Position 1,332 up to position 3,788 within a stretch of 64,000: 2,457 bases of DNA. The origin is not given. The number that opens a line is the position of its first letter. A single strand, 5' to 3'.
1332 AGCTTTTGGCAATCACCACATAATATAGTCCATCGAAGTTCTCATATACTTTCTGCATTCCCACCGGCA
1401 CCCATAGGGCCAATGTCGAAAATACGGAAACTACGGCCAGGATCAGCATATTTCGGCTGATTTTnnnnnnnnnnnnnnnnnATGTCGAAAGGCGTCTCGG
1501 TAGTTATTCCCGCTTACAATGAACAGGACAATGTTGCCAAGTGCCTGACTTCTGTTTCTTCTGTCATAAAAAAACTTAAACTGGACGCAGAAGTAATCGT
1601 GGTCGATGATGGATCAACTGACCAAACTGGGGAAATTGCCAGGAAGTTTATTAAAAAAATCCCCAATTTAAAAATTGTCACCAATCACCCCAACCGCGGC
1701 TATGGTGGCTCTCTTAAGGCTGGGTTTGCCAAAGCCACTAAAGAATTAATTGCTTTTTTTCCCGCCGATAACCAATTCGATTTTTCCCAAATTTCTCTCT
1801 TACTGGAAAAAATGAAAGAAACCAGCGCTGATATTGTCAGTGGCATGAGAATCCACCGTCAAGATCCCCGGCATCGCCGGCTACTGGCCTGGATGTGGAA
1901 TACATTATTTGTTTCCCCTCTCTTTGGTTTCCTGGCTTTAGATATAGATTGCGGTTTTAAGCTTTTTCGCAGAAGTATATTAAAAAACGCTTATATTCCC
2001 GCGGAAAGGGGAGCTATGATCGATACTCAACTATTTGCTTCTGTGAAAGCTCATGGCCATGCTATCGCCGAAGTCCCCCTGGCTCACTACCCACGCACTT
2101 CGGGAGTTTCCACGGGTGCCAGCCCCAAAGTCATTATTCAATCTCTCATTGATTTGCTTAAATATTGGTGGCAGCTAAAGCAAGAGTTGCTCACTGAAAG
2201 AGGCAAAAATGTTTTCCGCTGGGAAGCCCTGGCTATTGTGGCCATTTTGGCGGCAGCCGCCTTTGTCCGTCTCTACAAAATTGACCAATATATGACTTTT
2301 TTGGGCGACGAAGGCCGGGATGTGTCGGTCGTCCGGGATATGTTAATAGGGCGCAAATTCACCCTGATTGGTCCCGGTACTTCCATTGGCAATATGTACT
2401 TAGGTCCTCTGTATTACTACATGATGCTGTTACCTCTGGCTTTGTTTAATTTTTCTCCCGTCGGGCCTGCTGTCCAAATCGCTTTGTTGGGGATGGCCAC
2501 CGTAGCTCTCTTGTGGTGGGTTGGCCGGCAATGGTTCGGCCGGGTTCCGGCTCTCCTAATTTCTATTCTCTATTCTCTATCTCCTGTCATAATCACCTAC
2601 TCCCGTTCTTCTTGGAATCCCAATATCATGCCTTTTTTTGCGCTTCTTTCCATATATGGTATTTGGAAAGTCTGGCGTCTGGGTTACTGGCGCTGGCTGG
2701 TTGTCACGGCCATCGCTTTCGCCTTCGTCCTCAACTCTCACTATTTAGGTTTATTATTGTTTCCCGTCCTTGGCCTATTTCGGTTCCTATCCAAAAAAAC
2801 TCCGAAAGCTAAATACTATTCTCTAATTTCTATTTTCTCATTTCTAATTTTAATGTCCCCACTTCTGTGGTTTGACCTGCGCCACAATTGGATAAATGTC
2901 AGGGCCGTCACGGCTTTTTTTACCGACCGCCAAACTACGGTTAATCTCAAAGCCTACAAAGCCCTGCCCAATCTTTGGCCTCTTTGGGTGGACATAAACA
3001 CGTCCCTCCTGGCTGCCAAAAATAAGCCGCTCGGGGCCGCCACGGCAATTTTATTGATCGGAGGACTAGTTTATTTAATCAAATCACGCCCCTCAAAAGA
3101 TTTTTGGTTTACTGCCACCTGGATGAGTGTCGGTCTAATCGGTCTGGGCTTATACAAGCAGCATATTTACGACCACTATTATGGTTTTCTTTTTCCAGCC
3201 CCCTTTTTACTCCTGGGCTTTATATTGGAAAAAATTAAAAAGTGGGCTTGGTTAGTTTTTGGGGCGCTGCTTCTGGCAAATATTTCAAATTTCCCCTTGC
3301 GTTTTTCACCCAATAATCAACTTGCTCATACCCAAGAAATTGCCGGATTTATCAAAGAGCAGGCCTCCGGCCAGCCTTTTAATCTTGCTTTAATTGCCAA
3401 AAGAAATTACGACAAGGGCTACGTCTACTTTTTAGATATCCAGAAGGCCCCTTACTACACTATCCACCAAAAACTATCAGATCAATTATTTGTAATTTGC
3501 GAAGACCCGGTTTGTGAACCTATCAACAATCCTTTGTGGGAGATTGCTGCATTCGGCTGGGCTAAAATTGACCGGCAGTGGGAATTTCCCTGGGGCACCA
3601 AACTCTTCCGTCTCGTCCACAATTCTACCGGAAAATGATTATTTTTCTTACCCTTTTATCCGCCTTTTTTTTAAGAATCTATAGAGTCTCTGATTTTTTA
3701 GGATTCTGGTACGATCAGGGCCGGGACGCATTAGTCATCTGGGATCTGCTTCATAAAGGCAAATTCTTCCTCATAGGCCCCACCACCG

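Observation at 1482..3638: Single polypeptide fusing a DPM1-like GT2 (lipid-sugar donor synthase) to a GT-C transferase (donor consumer)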

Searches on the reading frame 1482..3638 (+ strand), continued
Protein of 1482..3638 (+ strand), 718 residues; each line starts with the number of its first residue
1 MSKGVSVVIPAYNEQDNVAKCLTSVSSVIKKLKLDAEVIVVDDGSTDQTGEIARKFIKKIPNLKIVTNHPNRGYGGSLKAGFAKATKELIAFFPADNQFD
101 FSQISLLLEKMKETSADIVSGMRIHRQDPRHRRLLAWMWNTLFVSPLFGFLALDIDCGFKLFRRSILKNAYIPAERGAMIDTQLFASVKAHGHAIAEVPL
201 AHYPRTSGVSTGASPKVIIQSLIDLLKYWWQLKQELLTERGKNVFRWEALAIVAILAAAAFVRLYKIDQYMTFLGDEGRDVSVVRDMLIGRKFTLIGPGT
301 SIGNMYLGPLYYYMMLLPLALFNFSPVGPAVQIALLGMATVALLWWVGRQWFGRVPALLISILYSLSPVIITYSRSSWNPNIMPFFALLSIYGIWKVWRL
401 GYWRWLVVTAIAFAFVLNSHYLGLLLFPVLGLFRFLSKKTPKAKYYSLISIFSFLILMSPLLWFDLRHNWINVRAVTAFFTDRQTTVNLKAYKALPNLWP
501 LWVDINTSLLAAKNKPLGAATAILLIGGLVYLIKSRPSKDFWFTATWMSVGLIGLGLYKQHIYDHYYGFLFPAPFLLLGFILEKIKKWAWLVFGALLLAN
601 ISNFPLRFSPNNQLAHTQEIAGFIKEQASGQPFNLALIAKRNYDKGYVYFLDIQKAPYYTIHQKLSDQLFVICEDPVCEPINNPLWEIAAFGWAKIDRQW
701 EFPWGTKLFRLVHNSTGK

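Call 70: find_homologous_proteins(query=P0343, max_evalue=1e-20)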
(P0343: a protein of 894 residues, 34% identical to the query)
Query P0343 (894 aa): 2302 proteins with E <= 1e-20 among 8000 candidates; the best 120 are listed.
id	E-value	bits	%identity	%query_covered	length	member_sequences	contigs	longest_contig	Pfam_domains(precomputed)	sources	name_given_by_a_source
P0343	0.0e+0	2063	100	100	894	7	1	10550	PF04138.21,PF00535.33,PF13231.13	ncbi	-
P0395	0.0e+0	1824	91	98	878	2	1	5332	PF04138.21,PF00535.33,PF13231.13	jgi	-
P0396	0.0e+0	1435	72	98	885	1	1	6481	PF04138.21,PF00535.33,PF13231.13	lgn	-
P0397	0.0e+0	1427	71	98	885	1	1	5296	PF04138.21,PF00535.33,PF13231.13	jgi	jgi:dolichol-phosphate mannosyltransferase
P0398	0.0e+0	1227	62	97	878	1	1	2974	PF04138.21,PF00535.33,PF13231.13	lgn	-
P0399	0.0e+0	1203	61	98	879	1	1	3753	PF04138.21,PF00535.33,PF13231.13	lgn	-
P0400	0.0e+0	1199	61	98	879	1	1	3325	PF04138.21,PF00535.33,PF13231.13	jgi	jgi:dolichol-phosphate mannosyltransferase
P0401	0.0e+0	1197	61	96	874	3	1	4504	PF04138.21,PF00535.33,PF13231.13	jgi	-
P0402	0.0e+0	1180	61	98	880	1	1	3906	PF04138.21,PF00535.33,PF13231.13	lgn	-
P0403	0.0e+0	1166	59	97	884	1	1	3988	PF04138.21,PF00535.33,PF13231.13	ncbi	-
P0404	0.0e+0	1157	59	97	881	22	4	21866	PF04138.21,PF00535.33,PF13231.13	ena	-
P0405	0.0e+0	1156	58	97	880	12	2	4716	PF04138.21,PF00535.33,PF13231.13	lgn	-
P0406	0.0e+0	1154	58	97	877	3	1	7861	PF04138.21,PF00535.33,PF13231.13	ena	-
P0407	0.0e+0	1154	59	97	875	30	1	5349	PF04138.21,PF00535.33,PF13231.13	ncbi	-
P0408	0.0e+0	1152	60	96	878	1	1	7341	PF04138.21,PF00535.33,PF13231.13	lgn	-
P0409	0.0e+0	1152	60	97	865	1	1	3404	PF04138.21,PF00535.33,PF13231.13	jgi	jgi:dolichol-phosphate mannosyltransferase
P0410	0.0e+0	1151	58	97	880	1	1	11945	PF04138.21,PF00535.33,PF13231.13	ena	-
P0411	0.0e+0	1150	59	97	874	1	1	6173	PF04138.21,PF00535.33,PF13231.13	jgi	jgi:dolichol-phosphate mannosyltransferase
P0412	0.0e+0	1150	59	97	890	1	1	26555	PF04138.21,PF00535.33,PF13231.13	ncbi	-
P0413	0.0e+0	1147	58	97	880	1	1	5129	PF04138.21,PF00535.33,PF13231.13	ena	-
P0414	0.0e+0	1146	58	98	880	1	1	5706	PF04138.21,PF00535.33,PF13231.13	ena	-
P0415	0.0e+0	1143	58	97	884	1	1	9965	PF04138.21,PF00535.33,PF13231.13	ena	-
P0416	0.0e+0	1141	59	97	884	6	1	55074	PF04138.21,PF00535.33,PF13231.13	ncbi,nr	ncbi:MAG: hypothetical protein BMS9Abin01_0016 [Gammaproteobacteria bacterium]|nr:MAG: hypothetical 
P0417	0.0e+0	1131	57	97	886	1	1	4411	PF04138.21,PF00535.33,PF13231.13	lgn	-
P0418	0.0e+0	1131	58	97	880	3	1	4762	PF04138.21,PF00535.33,PF13231.13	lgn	-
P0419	0.0e+0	1131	58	96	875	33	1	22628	PF04138.21,PF00535.33,PF13231.13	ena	-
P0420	0.0e+0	1122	58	97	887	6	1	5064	PF04138.21,PF00535.33,PF13231.13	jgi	jgi:dolichol-phosphate mannosyltransferase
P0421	0.0e+0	1120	58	96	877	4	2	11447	PF04138.21,PF00535.33,PF13231.13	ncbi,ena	-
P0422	0.0e+0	1120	58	97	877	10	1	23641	PF02366.25,PF04138.21,PF00535.33,PF13231.13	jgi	jgi:dolichol-phosphate mannosyltransferase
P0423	0.0e+0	1118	60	91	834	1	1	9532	PF04138.21,PF00535.33,PF13231.13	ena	-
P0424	0.0e+0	1115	58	97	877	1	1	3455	PF04138.21,PF00535.33,PF13231.13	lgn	-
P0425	0.0e+0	1114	58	96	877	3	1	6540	PF04138.21,PF00535.33,PF13231.13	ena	-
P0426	0.0e+0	1114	58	96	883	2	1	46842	PF04138.21,PF00535.33,PF13231.13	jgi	-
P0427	0.0e+0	1096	57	98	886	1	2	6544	PF02366.25,PF04138.21,PF00535.33,PF13231.13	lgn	-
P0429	0.0e+0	1080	57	99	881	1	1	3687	PF04138.21,PF00535.33,PF13231.13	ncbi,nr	ncbi:MAG: glycosyltransferase family 39 protein [Planctomycetota bacterium]|nr:glycosyltransferase f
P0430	0.0e+0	1078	57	97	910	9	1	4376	PF13641.13,PF04138.21,PF00535.33,PF13231.13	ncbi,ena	-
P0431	0.0e+0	1070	57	97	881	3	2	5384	PF04138.21,PF00535.33,PF13231.13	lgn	-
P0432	0.0e+0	1066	57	97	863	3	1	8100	PF04138.21,PF00535.33,PF13231.13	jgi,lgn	-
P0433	0.0e+0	1063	56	96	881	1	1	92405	PF04138.21,PF00535.33,PF13231.13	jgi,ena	-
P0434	0.0e+0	1060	54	97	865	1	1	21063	PF04138.21,PF00535.33,PF13231.13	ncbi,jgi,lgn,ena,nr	ncbi:MAG: glycosyltransferase family 39 protein [Candidatus Omnitrophica bacterium]|nr:glycosyltrans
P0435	0.0e+0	1053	56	97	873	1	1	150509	PF04138.21,PF00535.33,PF13231.13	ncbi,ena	-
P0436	0.0e+0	1050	56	96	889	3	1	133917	PF04138.21,PF00535.33,PF13231.13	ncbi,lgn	-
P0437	0.0e+0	1047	56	97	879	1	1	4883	PF04138.21,PF00535.33,PF13231.13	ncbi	-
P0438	0.0e+0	1047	57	96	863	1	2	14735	PF04138.21,PF00535.33,PF13231.13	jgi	jgi:dolichol-phosphate mannosyltransferase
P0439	0.0e+0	1040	55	96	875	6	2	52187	PF04138.21,PF00535.33,PF13231.13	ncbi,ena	-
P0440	0.0e+0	1038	55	96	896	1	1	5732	PF04138.21,PF00535.33,PF13231.13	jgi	jgi:dolichol-phosphate mannosyltransferase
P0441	0.0e+0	1033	56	97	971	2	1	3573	PF04138.21,PF00535.33,PF13231.13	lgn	-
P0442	0.0e+0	1032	53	98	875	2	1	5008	PF04138.21,PF00535.33,PF13231.13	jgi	jgi:dolichol-phosphate mannosyltransferase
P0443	0.0e+0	1031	56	96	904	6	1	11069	PF04138.21,PF00535.33,PF13231.13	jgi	jgi:dolichol-phosphate mannosyltransferase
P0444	0.0e+0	1026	56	96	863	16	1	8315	PF04138.21,PF00535.33,PF13231.13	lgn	-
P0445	0.0e+0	1024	54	96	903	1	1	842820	PF04138.21,PF00535.33,PF13231.13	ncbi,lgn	-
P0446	0.0e+0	1014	55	96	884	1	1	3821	PF04138.21,PF00535.33,PF13231.13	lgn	-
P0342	0.0e+0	1013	53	97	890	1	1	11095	PF13641.13,PF04138.21,PF00535.33,PF13231.13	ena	-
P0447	4.2e-295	999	54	97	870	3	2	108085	PF04138.21,PF00535.33,PF13231.13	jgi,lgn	jgi:dolichol-phosphate mannosyltransferase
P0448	2.3e-294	997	54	97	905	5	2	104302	PF04138.21,PF00535.33,PF13231.13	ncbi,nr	ncbi:MAG: glycosyltransferase family 39 protein [Phycisphaerae bacterium]|nr:glycosyltransferase fam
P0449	4.9e-294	996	55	96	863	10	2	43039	PF04138.21,PF00535.33,PF13231.13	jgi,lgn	-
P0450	2.5e-293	994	54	97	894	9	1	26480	PF04138.21,PF00535.33,PF13231.13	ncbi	-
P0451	6.1e-293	992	52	97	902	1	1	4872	PF13641.13,PF04138.21,PF00535.33,PF13231.13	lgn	-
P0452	9.2e-293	992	54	97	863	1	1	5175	PF04138.21,PF00535.33,PF13231.13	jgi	-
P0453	3.1e-292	990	51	97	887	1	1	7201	PF13641.13,PF04138.21,PF00535.33,PF13231.13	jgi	jgi:dolichol-phosphate mannosyltransferase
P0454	5.5e-292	989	53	94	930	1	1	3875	PF04138.21,PF00535.33,PF13231.13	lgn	-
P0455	6.0e-291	986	54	96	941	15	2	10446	PF13641.13,PF04138.21,PF00535.33,PF13231.13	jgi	jgi:dolichol-phosphate mannosyltransferase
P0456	7.1e-291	985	54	97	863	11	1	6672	PF04138.21,PF00535.33,PF13231.13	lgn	-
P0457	4.1e-290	983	53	96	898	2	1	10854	PF04138.21,PF00535.33,PF13231.13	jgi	-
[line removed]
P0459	1.4e-288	978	53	96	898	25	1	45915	PF13641.13,PF04138.21,PF00535.33,PF13231.13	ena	-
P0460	7.9e-288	975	53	96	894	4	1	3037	PF04138.21,PF00535.33,PF13231.13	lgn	-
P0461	2.6e-286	970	53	96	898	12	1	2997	PF13641.13,PF04138.21,PF00535.33,PF13231.13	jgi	-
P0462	3.4e-286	970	52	97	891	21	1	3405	PF13641.13,PF04138.21,PF00535.33,PF13231.13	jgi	jgi:dolichol-phosphate mannosyltransferase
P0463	3.4e-286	970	50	99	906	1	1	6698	PF13641.13,PF04138.21,PF00535.33,PF13231.13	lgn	-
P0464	4.1e-286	970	50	98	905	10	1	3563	PF13641.13,PF04138.21,PF00535.33,PF13231.13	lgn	-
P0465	1.2e-285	968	52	96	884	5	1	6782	PF13641.13,PF04138.21,PF00535.33,PF13231.13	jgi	-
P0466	1.5e-283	961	53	96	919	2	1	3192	PF13641.13,PF04138.21,PF00535.33,PF13231.13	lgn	-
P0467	3.2e-283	960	52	98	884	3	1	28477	PF13641.13,PF04138.21,PF00535.33,PF13231.13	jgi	-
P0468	5.3e-283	959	52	96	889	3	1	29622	PF13641.13,PF04138.21,PF00535.33,PF13231.13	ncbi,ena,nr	ncbi:MAG TPA: glycosyltransferase family 39 protein [Nitrospiraceae bacterium]|nr:glycosyltransferas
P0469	7.7e-283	959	52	97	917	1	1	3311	PF04138.21,PF00535.33,PF13231.13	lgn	-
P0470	8.5e-283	959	53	97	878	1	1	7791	PF04138.21,PF00535.33,PF13231.13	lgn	-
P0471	8.6e-283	959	52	96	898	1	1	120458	PF04138.21,PF00535.33,PF13231.13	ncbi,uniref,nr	ncbi:glycosyltransferase family 39 protein [Rhizobium tubonense]|uniref:Dolichyl-phosphate beta-D-ma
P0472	1.9e-282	958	52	98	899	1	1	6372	PF13641.13,PF04138.21,PF00535.33,PF13231.13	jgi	jgi:dolichol-phosphate mannosyltransferase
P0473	1.9e-282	958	53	96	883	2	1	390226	PF04138.21,PF00535.33,PF13231.13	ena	-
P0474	4.8e-282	956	50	97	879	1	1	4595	PF13641.13,PF04138.21,PF00535.33,PF13231.13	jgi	-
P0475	4.8e-282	956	50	97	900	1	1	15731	PF04138.21,PF00535.33,PF13231.13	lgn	-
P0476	9.0e-282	955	53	97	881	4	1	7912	PF04138.21,PF00535.33,PF13231.13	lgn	-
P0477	2.0e-281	954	51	96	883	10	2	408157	PF13641.13,PF04138.21,PF00535.33,PF13231.13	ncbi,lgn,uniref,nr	ncbi:dolichol-phosphate mannosyltransferase [Rhizobium sp. BK313]|uniref:glycosyltransferase family 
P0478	2.7e-281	954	51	96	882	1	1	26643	PF04138.21,PF00535.33,PF13231.13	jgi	jgi:dolichol-phosphate mannosyltransferase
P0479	5.2e-281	953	50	96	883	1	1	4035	PF13641.13,PF04138.21,PF00535.33,PF13231.13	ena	-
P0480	6.3e-281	953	53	96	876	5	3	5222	PF04138.21,PF00535.33,PF13231.13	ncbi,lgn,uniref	ncbi:glycosyltransferase family 39 protein [Ancylobacter sp. VNQ12]|uniref:glycosyltransferase famil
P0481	8.2e-281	952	52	97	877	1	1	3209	PF13641.13,PF04138.21,PF00535.33,PF13231.13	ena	-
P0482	9.6e-281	952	50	96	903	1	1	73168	PF13641.13,PF04138.21,PF00535.33,PF13231.13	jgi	-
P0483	2.5e-280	951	52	96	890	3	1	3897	PF04138.21,PF00535.33,PF13231.13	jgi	jgi:dolichol-phosphate mannosyltransferase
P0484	2.5e-280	951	50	96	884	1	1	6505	PF13641.13,PF04138.21,PF00535.33,PF13231.13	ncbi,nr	ncbi:MAG: glycosyltransferase family 39 protein [Thermodesulfobacteriota bacterium]|nr:glycosyltrans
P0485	5.7e-280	949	52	97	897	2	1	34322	PF13641.13,PF04138.21,PF00535.33,PF13231.13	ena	-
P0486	1.5e-279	948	51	96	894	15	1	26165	PF13641.13,PF04138.21,PF00535.33,PF13231.13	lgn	-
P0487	2.6e-279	947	51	98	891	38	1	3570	PF13641.13,PF04138.21,PF00535.33,PF13231.13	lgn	-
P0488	4.3e-279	946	51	96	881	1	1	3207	PF02366.25,PF04138.21,PF00535.33,PF13231.13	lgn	-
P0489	5.6e-279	946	50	98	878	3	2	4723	PF13641.13,PF04138.21,PF00535.33,PF13231.13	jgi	-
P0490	2.5e-278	944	49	99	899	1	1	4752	PF04138.21,PF00535.33,PF13231.13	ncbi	-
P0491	3.5e-278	943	51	96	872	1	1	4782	PF13641.13,PF04138.21,PF00535.33,PF13231.13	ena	-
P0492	4.2e-278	943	50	97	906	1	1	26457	PF13641.13,PF04138.21,PF00535.33,PF13231.13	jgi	jgi:dolichol-phosphate mannosyltransferase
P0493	4.4e-278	943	52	97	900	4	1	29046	PF13641.13,PF04138.21,PF00535.33,PF13231.13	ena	-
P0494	4.6e-278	943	51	96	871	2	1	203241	PF04138.21,PF00535.33,PF13231.13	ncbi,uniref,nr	ncbi:glycosyltransferase family 39 protein [Phyllobacterium sp. YR531]|uniref:glycosyltransferase fa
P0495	4.7e-278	943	51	96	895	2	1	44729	PF13641.13,PF04138.21,PF00535.33,PF13231.13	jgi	jgi:dolichol-phosphate mannosyltransferase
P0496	1.2e-277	942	50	99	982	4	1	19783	PF04138.21,PF00535.33,PF13231.13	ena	-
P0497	1.5e-277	941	51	98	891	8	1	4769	PF13641.13,PF04138.21,PF00535.33,PF13231.13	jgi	jgi:dolichol-phosphate mannosyltransferase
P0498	1.6e-277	941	50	96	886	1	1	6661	PF13641.13,PF04138.21,PF00535.33,PF13231.13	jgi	jgi:dolichol-phosphate mannosyltransferase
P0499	1.8e-277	941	48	97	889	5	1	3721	PF13641.13,PF04138.21,PF00535.33,PF13231.13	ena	-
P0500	3.5e-277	940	51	96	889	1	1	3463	PF13641.13,PF04138.21,PF00535.33,PF13231.13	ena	-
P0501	4.2e-277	940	51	96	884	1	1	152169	PF13641.13,PF04138.21,PF00535.33,PF13231.13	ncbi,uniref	ncbi:glycosyltransferase family 39 protein [Rhizobium jaguaris]|uniref:glycosyltransferase family 39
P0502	4.9e-277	940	51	96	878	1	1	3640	PF13641.13,PF04138.21,PF00535.33,PF13231.13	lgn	-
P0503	5.3e-277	940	50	96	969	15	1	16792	PF04138.21,PF00535.33,PF13231.13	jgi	jgi:dolichol-phosphate mannosyltransferase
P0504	7.2e-277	939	51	96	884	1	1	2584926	PF13641.13,PF04138.21,PF00535.33,PF13231.13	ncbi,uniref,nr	ncbi:glycosyltransferase family 39 protein [Rhizobium jaguaris]|uniref:Glycosyltransferase n=1 Tax=R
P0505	1.2e-276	938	51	97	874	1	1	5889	PF04138.21,PF00535.33,PF13231.13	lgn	-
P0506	1.7e-276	938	51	97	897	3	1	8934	PF04138.21,PF00535.33,PF13231.13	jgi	-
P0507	3.7e-276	937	51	96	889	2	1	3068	PF13641.13,PF04138.21,PF00535.33,PF13231.13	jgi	jgi:dolichol-phosphate mannosyltransferase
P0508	4.5e-276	936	51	96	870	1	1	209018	PF13641.13,PF04138.21,PF00535.33,PF13231.13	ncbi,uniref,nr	ncbi:glycosyltransferase family 39 protein [Rhizobium calliandrae]|uniref:Glycosyltransferase family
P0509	6.6e-276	936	52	96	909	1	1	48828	PF02366.25,PF04138.21,PF00535.33,PF13231.13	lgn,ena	-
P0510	8.8e-276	936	50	96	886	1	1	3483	PF13641.13,PF04138.21,PF00535.33,PF13231.13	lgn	-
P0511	1.4e-275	935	50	97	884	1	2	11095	PF13641.13,PF04138.21,PF00535.33,PF13231.13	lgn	-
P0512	1.8e-275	934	51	96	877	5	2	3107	PF13641.13,PF04138.21,PF00535.33,PF13231.13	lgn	-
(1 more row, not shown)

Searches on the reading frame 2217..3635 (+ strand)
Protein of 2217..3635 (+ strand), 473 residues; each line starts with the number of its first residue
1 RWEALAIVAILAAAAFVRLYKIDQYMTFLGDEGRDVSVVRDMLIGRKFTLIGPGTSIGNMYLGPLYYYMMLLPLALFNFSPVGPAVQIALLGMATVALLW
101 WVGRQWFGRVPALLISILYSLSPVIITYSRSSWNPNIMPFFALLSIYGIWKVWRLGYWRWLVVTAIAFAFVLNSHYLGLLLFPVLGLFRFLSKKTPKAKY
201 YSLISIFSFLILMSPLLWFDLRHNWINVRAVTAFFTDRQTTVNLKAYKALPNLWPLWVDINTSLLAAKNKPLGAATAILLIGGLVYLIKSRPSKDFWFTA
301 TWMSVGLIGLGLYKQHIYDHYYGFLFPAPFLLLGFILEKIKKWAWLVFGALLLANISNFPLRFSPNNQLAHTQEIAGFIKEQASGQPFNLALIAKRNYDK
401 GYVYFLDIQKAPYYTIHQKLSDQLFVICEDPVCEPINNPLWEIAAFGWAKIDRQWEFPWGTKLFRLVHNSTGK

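Call 59: search_solved_structures(query=A2, max_evalue=1, show_alignments=2)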
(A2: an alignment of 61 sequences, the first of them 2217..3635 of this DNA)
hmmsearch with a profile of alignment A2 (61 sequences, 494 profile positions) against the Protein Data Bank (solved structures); distinct sequences matched with E-value up to 1: 0.

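Call 66: search_protein_families(library=ncbifam, alignment_id=A2, max_evalue=0.01)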
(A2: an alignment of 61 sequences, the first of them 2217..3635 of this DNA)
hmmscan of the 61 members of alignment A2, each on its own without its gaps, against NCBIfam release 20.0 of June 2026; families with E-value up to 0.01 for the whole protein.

A. member 1, window:2217-3635:+ (473 aa): 1 family
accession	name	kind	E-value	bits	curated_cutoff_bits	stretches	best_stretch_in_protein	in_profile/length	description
TIGR03663.1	TIGR03663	subfamily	1.4e-08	34.2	126.25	1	5-192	2-183/435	flippase activity-associated protein Agl23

B. families by the number of members that match (of 61 scanned): 4 families
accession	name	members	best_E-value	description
TIGR03663.1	TIGR03663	47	8e-15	flippase activity-associated protein Agl23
TIGR04154.1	archaeo_STT3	14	3.4e-07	oligosaccharyl transferase, archaeosortase A system-associated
NF052499.1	MnslTaseMT1671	1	0.00092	mannosyltransferase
NF047440.1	LA3751_2_3_fam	1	0.0012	LA_3751/LA_3752 family putative glycosyltransferase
